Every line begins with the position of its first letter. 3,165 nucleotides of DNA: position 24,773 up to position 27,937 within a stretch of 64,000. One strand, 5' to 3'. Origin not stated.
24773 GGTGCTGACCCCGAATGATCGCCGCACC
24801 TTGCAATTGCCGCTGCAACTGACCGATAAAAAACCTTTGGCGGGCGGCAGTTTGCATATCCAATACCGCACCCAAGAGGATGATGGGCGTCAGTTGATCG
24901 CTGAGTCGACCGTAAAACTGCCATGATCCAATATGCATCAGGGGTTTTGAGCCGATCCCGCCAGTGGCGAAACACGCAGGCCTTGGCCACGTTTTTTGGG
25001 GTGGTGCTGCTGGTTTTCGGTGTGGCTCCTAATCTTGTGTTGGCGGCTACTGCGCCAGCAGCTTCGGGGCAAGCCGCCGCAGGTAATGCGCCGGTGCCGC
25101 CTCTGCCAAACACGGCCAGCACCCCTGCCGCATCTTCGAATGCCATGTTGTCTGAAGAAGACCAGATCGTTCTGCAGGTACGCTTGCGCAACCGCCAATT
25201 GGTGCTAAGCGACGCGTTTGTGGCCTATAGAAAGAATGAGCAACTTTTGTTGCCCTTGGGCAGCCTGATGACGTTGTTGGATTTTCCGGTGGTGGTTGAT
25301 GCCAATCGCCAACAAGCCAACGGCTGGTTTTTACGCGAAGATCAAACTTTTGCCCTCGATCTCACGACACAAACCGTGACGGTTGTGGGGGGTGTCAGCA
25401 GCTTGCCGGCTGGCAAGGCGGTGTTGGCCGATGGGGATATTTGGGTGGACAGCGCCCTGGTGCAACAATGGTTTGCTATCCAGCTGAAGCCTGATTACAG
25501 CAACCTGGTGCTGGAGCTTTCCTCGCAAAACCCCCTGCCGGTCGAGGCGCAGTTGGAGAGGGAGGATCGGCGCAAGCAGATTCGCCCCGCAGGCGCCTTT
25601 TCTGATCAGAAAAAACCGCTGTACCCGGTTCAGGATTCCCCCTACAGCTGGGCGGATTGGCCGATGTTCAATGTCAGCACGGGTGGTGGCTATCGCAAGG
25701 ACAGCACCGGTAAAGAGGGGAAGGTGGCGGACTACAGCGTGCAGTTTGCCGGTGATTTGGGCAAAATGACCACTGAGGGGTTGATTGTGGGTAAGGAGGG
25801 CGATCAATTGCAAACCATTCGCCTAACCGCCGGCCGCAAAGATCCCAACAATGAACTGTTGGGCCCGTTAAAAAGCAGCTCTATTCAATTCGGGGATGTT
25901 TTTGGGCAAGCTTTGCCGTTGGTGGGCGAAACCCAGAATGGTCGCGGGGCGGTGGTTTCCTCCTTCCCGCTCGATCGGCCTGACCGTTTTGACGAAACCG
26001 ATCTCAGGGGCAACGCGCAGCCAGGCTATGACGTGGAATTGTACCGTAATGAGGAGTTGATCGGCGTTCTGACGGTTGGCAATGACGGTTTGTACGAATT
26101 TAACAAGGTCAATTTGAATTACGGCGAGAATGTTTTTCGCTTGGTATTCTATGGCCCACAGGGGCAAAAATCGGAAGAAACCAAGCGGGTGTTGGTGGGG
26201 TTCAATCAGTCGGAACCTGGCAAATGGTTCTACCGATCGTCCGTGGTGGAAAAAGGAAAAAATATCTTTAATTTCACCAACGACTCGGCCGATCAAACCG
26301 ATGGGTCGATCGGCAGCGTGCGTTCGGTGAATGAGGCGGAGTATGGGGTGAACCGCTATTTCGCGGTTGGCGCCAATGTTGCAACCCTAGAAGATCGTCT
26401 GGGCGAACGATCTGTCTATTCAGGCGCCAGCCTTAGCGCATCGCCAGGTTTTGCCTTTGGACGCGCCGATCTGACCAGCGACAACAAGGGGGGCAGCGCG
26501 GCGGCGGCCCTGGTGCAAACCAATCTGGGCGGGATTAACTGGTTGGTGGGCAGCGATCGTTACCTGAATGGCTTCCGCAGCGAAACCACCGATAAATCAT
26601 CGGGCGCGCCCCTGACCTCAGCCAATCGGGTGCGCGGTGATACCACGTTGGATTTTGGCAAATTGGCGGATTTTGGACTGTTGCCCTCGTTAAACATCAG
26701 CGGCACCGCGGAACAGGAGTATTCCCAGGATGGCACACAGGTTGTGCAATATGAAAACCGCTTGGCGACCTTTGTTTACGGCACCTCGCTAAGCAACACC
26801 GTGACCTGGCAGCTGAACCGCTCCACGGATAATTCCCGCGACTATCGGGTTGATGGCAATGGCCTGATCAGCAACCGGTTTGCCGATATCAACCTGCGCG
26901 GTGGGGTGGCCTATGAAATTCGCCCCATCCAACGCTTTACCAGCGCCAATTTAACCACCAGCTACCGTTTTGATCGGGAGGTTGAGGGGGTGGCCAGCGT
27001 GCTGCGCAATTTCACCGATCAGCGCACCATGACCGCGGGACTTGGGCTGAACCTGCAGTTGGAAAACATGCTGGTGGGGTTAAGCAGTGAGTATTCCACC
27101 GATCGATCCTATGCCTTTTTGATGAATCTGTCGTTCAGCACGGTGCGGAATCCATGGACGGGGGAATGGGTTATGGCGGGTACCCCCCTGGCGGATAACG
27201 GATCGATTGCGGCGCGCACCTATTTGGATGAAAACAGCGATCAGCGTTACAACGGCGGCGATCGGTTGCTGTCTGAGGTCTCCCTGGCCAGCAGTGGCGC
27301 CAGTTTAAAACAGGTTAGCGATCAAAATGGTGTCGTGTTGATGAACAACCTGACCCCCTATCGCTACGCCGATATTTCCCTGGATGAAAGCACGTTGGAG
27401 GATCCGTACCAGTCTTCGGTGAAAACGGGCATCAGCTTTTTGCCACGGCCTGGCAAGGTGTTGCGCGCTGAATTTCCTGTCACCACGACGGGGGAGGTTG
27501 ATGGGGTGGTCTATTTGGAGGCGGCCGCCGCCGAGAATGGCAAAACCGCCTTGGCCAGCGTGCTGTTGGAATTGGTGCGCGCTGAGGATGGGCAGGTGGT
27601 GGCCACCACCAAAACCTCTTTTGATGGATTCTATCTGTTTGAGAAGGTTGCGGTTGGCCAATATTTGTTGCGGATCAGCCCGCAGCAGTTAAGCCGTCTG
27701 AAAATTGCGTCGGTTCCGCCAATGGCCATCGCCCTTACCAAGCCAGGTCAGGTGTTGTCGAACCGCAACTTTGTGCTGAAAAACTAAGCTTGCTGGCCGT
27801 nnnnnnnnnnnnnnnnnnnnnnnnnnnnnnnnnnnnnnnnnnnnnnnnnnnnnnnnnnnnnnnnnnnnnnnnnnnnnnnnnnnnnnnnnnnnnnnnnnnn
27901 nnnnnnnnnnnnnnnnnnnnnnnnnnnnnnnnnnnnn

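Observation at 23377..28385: Chaperone-usher-like secretion locus whose predicted subunits are DUF4402/SCPU-like proteins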

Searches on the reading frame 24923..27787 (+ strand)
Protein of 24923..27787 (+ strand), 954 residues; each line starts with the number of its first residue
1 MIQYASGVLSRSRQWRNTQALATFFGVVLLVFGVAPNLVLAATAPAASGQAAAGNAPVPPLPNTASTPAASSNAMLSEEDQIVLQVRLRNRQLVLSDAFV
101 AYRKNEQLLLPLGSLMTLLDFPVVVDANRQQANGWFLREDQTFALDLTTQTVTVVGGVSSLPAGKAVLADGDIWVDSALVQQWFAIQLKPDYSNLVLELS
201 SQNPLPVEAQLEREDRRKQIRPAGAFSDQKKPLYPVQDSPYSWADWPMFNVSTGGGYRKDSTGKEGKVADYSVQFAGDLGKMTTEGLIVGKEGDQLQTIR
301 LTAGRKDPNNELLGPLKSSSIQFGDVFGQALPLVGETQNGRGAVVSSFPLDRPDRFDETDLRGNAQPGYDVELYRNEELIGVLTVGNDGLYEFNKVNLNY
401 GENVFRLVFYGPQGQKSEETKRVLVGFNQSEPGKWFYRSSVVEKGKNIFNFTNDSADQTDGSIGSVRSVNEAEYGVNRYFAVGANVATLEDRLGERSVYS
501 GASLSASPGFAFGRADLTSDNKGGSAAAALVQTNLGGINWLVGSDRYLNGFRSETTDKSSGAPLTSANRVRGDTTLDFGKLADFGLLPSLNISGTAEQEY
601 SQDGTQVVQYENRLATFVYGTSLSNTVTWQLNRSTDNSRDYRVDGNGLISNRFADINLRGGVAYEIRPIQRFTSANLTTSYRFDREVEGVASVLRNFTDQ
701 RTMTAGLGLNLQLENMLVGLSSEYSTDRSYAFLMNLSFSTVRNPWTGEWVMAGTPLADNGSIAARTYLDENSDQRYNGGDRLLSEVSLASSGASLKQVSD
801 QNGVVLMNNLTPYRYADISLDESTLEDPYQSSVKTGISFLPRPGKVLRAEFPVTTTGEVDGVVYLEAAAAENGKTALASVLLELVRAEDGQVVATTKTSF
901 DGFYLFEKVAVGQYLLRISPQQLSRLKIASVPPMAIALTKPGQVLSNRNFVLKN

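Call 4: search_protein_families(library=pfam, proteins=[window:24923-27787:+], max_evalue=1)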
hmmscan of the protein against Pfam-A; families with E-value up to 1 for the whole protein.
window:24923-27787:+ (954 aa): 4 families
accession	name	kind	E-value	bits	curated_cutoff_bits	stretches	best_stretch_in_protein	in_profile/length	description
PF17210.9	SdrD_B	-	1.2e-06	29.1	29.7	1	871-919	18-65/112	SdrD B-like domain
PF13620.12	CarboxypepD_reg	-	0.00023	21.9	32.3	1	885-921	22-57/82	Carboxypeptidase regulatory-like domain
PF17802.7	SpaA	-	0.0027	18.3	23.1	1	871-917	10-57/91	Prealbumin-like fold domain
PF17936.7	Big_6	-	0.018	15.7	27.6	1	357-421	13-78/83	Bacterial Ig domain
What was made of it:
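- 25994..26197 (+): Plug-like six-strand beta-sandwich (aa 358-425) inserted after barrel strand 6. It contains the family's most conserved motif, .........…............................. There is a weak Big_6 hit at aa 357-421 (call 4).
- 27530..27784 (+): C-terminal domain 2 (aa ~870-954), a prealbumin-like sandwich of the SdrD_B / CarboxypepD_reg type. SdrD_B E 1.2e-6 in the window protein (call 4).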

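Call 5: search_protein_families(library=ncbifam, proteins=[window:24923-27787:+], max_evalue=1)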
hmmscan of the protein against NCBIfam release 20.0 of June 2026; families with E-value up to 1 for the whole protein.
window:24923-27787:+ (954 aa): 0 families

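Call 7: search_solved_structures(query=window:24923-27787:+, max_evalue=10)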
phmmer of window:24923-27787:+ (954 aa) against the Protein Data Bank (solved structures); distinct sequences matched with E-value up to 10: 0.

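Call 9: find_homologous_proteins(query=window:24923-27787:+)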
Query window:24923-27787:+ (954 aa): 311 proteins with E <= 0.001 among 8000 candidates; the best 120 are listed.
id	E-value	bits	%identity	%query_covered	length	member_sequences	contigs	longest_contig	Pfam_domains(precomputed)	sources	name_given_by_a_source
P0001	0.0e+0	2104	99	100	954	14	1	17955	PF17210.10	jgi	jgi:hypothetical protein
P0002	4.1e-164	566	35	99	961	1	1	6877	PF13620.13,PF22904.4,PF17210.10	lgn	-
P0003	3.9e-161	556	36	92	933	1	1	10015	PF13620.13,PF22904.4,PF17210.10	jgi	-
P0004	1.4e-160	554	35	97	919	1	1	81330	PF13620.13,PF22904.4,PF17210.10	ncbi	-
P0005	8.3e-159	549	37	93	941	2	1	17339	PF13620.13,PF17210.10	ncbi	-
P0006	3.0e-157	543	36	95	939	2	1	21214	-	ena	-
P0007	9.2e-157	542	34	94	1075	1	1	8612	PF05036.19,PF13620.13,PF17210.10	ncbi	ncbi:MAG: SPOR domain-containing protein [Rhodospirillales bacterium]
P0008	1.5e-156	541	35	98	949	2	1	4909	PF13620.13,PF17210.10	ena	-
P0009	3.3e-156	540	35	97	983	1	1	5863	PF13620.13,PF22904.4,PF17210.10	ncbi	-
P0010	1.6e-155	538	35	92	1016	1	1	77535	-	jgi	jgi:hypothetical protein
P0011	2.0e-155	537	34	94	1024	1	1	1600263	-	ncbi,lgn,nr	ncbi:MAG: hypothetical protein NPINA01_09090 [Nitrospinaceae bacterium]|nr:MAG: hypothetical protein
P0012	1.6e-154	534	35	95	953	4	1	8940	-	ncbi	-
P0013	6.6e-154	532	36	90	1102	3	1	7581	PF05036.19,PF13620.13,PF22904.4,PF17210.10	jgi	jgi:cell division septation protein DedD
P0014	1.3e-153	531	35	93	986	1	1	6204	PF13620.13,PF22904.4,PF17210.10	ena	-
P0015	1.5e-153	531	36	92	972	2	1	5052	PF22904.4,PF17210.10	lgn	-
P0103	9.4e-102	360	30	95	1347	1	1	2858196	PF17210.10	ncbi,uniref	ncbi:hypothetical protein ACI5KX_00625 [Erythrobacter sp. GH1-10]|uniref:hypothetical protein n=1 Ta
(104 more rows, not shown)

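Call 17: search_solved_structures(query=A1, max_evalue=10)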
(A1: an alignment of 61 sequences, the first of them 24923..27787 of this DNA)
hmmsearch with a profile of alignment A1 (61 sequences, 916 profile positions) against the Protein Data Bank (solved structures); distinct sequences matched with E-value up to 10: 8.
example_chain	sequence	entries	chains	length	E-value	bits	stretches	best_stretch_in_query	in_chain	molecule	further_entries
10ps_A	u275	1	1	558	1.3e-07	33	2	830-875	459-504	Serine-aspartate repeat-containing protein D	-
3irp_X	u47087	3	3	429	0.083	13.8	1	829-875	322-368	Uro-adherence factor A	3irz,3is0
3is1_X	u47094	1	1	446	0.087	13.7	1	829-875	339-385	Uro-adherence factor A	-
8pjn_2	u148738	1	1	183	0.19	12.6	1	366-386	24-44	Ubiquitin-conjugating enzyme E2 H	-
2z5d_A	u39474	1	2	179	0.19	12.6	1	366-386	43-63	Ubiquitin-conjugating enzyme E2 H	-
8g70_O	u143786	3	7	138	0.94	10.3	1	491-570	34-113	Nanosota-3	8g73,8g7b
8g74_E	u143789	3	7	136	1.2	9.9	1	498-570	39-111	Nanosota-3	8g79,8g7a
9c7v_B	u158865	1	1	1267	2.2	9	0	853-881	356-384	BOS complex subunit NOMO2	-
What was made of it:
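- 24923..27787 (+): Usher-fold outer-membrane protein (954 aa). Its start overlaps the chaperone stop (ATGA), which suggests translational coupling. There is no usher Pfam or NCBIfam hit and no PDB sequence hit (calls 4, 5, 7 and 17).
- On Chaperone-usher pathway (superfamily level): The PDB sequence and profile searches found no usher (calls 7 and 17).
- Tried and rejected: Single-sequence and profile searches of PDB sequences found no usher (calls 7 and 17). hhalign against FimD, against Caf1A and against a four-usher profile gave only E 0.021, 0.052 and 0.0023.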

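Call 19: find_encoding_contigs(protein=P0004, flank=8000, max_places=2)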
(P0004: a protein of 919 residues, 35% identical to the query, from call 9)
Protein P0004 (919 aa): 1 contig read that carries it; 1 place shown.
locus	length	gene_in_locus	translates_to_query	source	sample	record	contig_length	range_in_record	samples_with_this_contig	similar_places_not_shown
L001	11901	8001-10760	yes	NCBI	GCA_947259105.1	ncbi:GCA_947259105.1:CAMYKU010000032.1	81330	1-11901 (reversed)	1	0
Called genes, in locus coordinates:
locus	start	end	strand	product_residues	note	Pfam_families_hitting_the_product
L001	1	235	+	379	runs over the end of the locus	PF00108:Thiolase_N, PF02803:Thiolase_C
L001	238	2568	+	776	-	PF02737:3HCDH_N, PF00725:3HCDH, PF00378:ECH_1 (faint)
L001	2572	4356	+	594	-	PF02771:Acyl-CoA_dh_N, PF02770:Acyl-CoA_dh_M, PF00441:Acyl-CoA_dh_1, PF08028:Acyl-CoA_dh_2 (weak), PF22924:ACOX_C_alpha1, PF12806:Acyl-CoA_dh_C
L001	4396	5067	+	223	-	PF19630:DUF6134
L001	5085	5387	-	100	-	PF02036:SCP2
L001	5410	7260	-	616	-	PF00501:AMP-binding, PF13193:AMP-binding_C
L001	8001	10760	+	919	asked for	PF22904:NOMO1-like_2nd (faint), PF13620:CarboxypepD_reg (faint), PF17210:SdrD_B (weak)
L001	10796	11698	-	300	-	PF00345:PapD_N (faint)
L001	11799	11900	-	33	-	?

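Call 20: find_encoding_contigs(protein=P0011, flank=8000, max_places=2)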
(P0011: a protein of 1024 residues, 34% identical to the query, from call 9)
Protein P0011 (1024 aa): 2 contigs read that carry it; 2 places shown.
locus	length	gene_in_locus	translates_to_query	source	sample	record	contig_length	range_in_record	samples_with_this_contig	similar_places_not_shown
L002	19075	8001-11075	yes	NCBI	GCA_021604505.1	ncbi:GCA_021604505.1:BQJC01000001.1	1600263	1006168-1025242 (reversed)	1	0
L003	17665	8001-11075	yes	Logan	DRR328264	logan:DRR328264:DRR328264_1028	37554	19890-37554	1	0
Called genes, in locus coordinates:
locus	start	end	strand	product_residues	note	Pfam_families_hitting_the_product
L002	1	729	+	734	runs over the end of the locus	PF07715:Plug, PF00593:TonB_dep_Rec_b-barrel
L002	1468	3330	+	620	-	PF17152:CHASE8, PF00672:HAMP, PF00512:HisKA, PF02518:HATPase_c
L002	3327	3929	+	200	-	PF00072:Response_reg, PF00196:GerE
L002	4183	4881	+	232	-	PF14352:DUF4402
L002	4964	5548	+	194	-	PF14352:DUF4402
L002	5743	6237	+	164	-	PF14352:DUF4402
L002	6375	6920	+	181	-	PF14352:DUF4402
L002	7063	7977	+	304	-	PF00345:PapD_N (faint)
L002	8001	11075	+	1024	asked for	-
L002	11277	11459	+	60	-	-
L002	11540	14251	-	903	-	PF02629:CoA_binding (faint), PF13607:Succ_CoA_lig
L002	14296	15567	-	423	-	PF08442:ATP-grasp_2, PF24948:Citrate_synth_N (weak), PF16114:Citrate_bind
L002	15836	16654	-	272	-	PF03328:HpcH_HpaI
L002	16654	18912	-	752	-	PF01071:GARS_A (weak), PF02655:ATP-grasp_3, PF02786:CPSase_L_D2 (weak), PF13535:ATP-grasp_4, PF18603:LAL_C2, PF01070:FMN_dh, PF03060:NMO (weak), PF01070:FMN_dh, +4 more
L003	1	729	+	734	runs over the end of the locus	PF07715:Plug, PF00593:TonB_dep_Rec_b-barrel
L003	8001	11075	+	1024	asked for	-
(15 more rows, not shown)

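Call 22: find_encoding_contigs(protein=P0103, flank=8000, max_places=1)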
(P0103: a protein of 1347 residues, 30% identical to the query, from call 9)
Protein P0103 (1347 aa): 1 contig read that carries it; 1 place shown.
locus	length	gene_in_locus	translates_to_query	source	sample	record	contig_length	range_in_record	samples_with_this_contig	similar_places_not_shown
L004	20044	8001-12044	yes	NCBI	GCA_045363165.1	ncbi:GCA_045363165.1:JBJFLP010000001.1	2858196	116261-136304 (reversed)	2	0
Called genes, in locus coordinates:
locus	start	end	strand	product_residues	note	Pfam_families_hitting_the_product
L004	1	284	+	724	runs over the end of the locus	PF02897:Peptidase_S9_N, PF00326:Peptidase_S9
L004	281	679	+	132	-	PF01643:Acyl-ACP_TE, PF13279:4HBT_2 (weak)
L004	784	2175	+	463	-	PF07396:Porin_O_P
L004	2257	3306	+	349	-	PF12849:PBP_like_2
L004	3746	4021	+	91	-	-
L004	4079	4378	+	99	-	PF07238:PilZ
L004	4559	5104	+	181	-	PF14352:DUF4402 (faint)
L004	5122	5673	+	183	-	PF14352:DUF4402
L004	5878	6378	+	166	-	PF14352:DUF4402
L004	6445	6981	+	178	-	PF14352:DUF4402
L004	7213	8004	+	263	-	-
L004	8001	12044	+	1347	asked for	PF17210:SdrD_B (faint)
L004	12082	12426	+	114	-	PF09925:DUF2157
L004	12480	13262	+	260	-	-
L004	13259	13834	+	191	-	PF14345:GDYXXLXY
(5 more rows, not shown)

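Call 23: find_encoding_contigs(protein=P0001, flank=10000, max_places=2)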
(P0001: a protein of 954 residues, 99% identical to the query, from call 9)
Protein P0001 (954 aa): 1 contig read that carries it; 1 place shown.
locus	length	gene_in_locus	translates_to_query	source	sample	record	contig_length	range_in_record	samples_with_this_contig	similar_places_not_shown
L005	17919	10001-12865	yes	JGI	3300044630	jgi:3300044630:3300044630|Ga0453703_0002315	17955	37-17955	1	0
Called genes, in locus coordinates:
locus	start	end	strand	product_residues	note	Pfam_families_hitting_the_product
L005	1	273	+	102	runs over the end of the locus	?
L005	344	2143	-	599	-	PF00122:E1-E2_ATPase, PF00702:Hydrolase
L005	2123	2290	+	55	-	-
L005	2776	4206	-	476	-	PF00202:Aminotran_3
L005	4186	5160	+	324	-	PF00892:EamA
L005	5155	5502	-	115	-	PF01627:Hpt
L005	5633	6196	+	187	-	PF00300:His_Phos_1 (weak)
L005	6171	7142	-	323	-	-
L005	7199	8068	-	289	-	PF09140:MipZ, PF10609:ParA (weak), PF13614:AAA_31, PF01656:CbiA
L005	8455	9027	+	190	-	PF14352:DUF4402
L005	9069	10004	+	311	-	-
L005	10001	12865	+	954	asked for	PF17210:SdrD_B (faint)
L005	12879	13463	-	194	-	PF14352:DUF4402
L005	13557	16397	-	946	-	PF00989:PAS (faint), PF08447:PAS_3, PF08448:PAS_4 (faint), PF13426:PAS_9 (faint), PF08447:PAS_3, PF00512:HisKA, PF02518:HATPase_c, PF00072:Response_reg, +1 more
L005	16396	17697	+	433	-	PF02403:Seryl_tRNA_N, PF00587:tRNA-synt_2b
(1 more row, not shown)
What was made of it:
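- Checked: A near-identical copy of the locus (99% identity) with the same gene calls is on a JGI metagenome contig (call 23).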

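Call 32: predict_structure(alignment_id=A1)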
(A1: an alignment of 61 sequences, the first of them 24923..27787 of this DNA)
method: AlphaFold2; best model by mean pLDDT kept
length: 954 residues; sequences in the alignment: 61
mean_pLDDT: 88.0   pTM: 0.74
mean pLDDT of the five models: 88.0, 86.4, 85.7, 84.9, 84.7
residues with pLDDT >= 90: 708; 70-90: 126; 50-70: 50; < 50: 70
segments of 3 or more residues with pLDDT < 50: 1-18, 32-68, 220-228, 455-458
pLDDT, mean of each block of 10 residues (from residue 1): 41 47 55 40 34 37 43 81 94 88 94 96 96 93 95 94 93 96 95 94 88 65 46 91 97 96 95 97 96 86 96 96 96 93 96 90 92 94 92 94 93 88 81 95 92 55 87 95 96 90 92 96 97 94 97 81 93 86 70 97 95 93 96 93 97 92 96 96 95 93 97 95 97 97 96 94 97 92 96 82 95 94 94 95 97 96 83 83 96 95 95 96 89 94 93 86
secondary structure, 60 per line:
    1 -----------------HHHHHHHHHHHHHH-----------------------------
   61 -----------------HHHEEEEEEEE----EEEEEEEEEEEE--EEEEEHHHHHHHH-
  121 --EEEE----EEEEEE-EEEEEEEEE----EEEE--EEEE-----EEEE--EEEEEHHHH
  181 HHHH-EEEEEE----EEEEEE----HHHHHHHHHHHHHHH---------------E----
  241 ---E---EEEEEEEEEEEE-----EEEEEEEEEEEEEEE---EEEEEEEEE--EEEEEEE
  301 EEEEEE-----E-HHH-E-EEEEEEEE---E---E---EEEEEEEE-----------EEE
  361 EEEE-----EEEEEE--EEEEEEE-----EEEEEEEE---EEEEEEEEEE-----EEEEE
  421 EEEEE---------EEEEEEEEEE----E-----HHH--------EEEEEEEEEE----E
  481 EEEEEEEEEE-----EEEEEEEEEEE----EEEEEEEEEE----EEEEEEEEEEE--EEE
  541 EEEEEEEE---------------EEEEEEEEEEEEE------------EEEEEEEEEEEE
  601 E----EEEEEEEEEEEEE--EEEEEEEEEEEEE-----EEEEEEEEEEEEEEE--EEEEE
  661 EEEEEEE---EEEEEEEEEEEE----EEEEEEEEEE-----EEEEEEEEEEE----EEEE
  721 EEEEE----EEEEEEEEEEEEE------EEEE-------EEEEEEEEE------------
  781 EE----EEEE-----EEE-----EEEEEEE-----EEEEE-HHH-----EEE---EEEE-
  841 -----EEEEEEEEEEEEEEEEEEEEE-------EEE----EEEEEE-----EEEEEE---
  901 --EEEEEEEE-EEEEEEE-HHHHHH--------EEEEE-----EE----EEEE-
elements in order (helices of 4 or more, strands of 3 or more residues): H18-31 E81-88 E93-104 E107-111 H112-119 E123-126 E131-136 E138-146 E151-154 E157-160 E166-169 E172-176 H177-184 E186-191 E196-201 H206-220 E248-259 E265-279 E283-291 E294-306 E320-327 E339-346 E358-364 E370-375 E378-384 E390-397 E401-410 E416-425 E435-444 E466-475 E480-490 E496-506 E511-520 E525-535 E538-548 E564-576 E589-601 E606-618 E621-633 E639-653 E656-667 E671-682 E687-696 E702-712 E717-725 E730-742 E749-752 E760-768 E787-790 E796-798 E804-810 E816-820 E830-832 E836-839 E846-866 E874-876 E881-886 E892-897 E903-910 E912-918 H920-925 E934-938 E950-953
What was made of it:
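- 24923..27787 (+): AF2 model pLDDT 88, pTM 0.74 (call 32).
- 25154..25525 (+): Usher periplasmic N-terminal domain (aa ~78-201). A low-confidence Ala/Pro-rich linker (aa 32-68) precedes it. DSSP and pLDDT of the model (call 32).
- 25664..25960 (+): Barrel strands 1-6 (aa 248-346). Six long strands in the DSSP of the model (call 32).
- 25994..26197 (+): DSSP (call 32).
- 26225..27148 (+): Barrel strands 7-24 (aa 435-742). Eighteen long strands in the DSSP (call 32).
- On Chaperone-usher pathway (superfamily level): The DSSP order of the AF2 model fits (call 32).
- On TonB-dependent receptors (rival for the 954-aa protein): The sandwich insert lies after strand 6 and there are 24 strands (call 32).
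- The AF2 model is confident: pLDDT 88, pTM 0.74 (call 32). Its strand order is six strands, a six-strand insert, 18 strands, then two beta domains (call 32). The sandwich insert follows strand 6 rather than being N-terminal (call 32).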

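Call 45: find_related_loci(query=A1, collection=genome_contigs, flank=7000)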
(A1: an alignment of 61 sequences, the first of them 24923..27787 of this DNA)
Query A1 (954 aa) in genome_contigs; peptide patterns used: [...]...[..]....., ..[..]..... (x = any residue, [..] = any of these).
599 stretches matched a pattern (row limit reached: there are more); 577 encode a relative of the query (tblastn E <= 1e-3); the best 80 are kept; 80 distinct loci.
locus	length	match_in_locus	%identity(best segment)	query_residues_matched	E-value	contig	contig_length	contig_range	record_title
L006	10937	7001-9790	35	16-954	3e-165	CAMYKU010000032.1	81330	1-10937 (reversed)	MAG: uncultured Alphaproteobacteria bacterium isolate FCS_M_Alpha_35 genome assembly, contig: scaffold_741, whole genome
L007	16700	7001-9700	35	18-952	9e-158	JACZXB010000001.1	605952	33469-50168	MAG: Candidatus Zixiibacteriota bacterium isolate B22T1B11 B22T1B11_NODE1, whole genome shotgun sequence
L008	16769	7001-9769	34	39-952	1e-157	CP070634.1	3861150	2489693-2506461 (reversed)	MAG: Rhodospirillales bacterium isolate bin96 chromosome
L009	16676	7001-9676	36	33-952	2e-157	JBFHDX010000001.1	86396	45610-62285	MAG: Alphaproteobacteria bacterium isolate Mix_sand07.2021.05.D.48 k141_180940_length_86396_cov_28.3046, whole genome sh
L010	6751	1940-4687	34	5-953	7e-158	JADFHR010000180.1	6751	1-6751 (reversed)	MAG: Proteobacteria bacterium isolate B35T3L14 B35T3L14_NODE10933, whole genome shotgun sequence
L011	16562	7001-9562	37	79-954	6e-150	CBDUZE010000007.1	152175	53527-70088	MAG TPA_asm: uncultured Alphaproteobacteria bacterium isolate SRR22302348_concoct_16 genome assembly, contig: ERZ2507359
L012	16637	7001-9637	33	59-954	2e-148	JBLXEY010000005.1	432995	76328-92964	MAG: Rhodospirillales bacterium isolate ET02-02 T02maxbin_out.002RE.5K@5, whole genome shotgun sequence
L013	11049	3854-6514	32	38-954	3e-146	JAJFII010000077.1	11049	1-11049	MAG: Rhodospirillales bacterium isolate OFTM193 OFTM193_76, whole genome shotgun sequence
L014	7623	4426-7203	34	12-954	8e-146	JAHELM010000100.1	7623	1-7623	MAG: Rhodospirillales bacterium isolate Ww62 NODE_25627_length_7623_cov_2.699147, whole genome shotgun sequence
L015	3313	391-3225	33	16-952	2e-152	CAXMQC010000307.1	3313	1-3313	MAG: Akkermansiaceae bacterium isolate 07C-BC-St03_bin.29.orig genome assembly, contig: k141_1976259, whole genome shotg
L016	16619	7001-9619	34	68-953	1e-142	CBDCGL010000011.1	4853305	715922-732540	MAG: Alphaproteobacteria bacterium isolate 1aaad041-7d8d-4bc2-879e-c771ea6528e9 genome assembly, contig: chromosome_2, w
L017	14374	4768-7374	35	68-952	2e-142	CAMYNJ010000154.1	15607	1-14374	MAG: uncultured Alphaproteobacteria bacterium isolate FO_M_Alpha_34 genome assembly, contig: scaffold_8428, whole genome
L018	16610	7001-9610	34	42-930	9e-142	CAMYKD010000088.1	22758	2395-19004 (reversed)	MAG: uncultured Kiloniellales bacterium isolate ES_M_Alpha_08 genome assembly, contig: scaffold_2223, whole genome shotg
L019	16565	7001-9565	32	65-938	3e-137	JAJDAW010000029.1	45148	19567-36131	MAG: Nitrospinaceae bacterium isolate OFTM142 OFTM142_28, whole genome shotgun sequence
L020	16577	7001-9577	34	77-952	4e-133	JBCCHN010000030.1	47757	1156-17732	MAG: Pseudomonadota bacterium isolate P01_B01_bin.68 k141_944321_length_47757_cov_50.4966, whole genome shotgun sequence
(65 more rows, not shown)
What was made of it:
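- The phyla include Alpha- and Gammaproteobacteria, Nitrospinota, Acidobacteriota, Desulfobacterota and Zixibacteria (call 45).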
